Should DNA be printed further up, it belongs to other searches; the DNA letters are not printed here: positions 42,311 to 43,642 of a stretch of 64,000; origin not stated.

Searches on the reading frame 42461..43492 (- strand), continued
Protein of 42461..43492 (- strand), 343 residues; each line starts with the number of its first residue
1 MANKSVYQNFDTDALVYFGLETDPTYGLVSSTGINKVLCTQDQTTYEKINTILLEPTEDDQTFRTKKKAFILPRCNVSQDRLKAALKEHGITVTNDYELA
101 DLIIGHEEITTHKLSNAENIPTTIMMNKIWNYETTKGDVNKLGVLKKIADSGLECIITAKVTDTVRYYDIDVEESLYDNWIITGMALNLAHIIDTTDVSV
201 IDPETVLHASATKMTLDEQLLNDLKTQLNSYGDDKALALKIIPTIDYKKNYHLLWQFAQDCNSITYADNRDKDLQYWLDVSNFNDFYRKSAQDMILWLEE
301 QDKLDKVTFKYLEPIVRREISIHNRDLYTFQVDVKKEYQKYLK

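Call 91: find_homologous_proteins(query=A3, max_evalue=0.001)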
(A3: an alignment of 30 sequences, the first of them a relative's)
Query A3 (30 sequences) (388 aa, profile of the alignment): 41 proteins with E <= 0.001 among 6082 candidates.
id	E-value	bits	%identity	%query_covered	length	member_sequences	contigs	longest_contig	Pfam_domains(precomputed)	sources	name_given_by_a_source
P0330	8.3e-117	409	100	100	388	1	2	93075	-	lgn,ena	-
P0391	1.7e-112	394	84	99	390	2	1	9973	-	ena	-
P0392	3.9e-112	393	42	97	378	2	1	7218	-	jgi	jgi:hypothetical protein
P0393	6.3e-110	386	42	97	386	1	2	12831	-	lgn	-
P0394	1.4e-109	385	41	98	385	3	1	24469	-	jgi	jgi:hypothetical protein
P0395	1.4e-106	375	40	98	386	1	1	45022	-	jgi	jgi:hypothetical protein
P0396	6.1e-104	366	41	99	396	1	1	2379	-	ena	-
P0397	5.2e-103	363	41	99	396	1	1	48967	-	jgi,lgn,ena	-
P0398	1.1e-100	356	40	99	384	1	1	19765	-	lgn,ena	-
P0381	3.2e-93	331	20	74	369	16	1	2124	-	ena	-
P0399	5.9e-92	327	20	69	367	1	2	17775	-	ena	-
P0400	6.1e-92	327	20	69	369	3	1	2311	-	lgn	-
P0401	8.3e-92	326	21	74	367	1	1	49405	-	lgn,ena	-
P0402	8.4e-92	326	21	74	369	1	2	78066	-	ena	-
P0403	1.7e-91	325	21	77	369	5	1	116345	-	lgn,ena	-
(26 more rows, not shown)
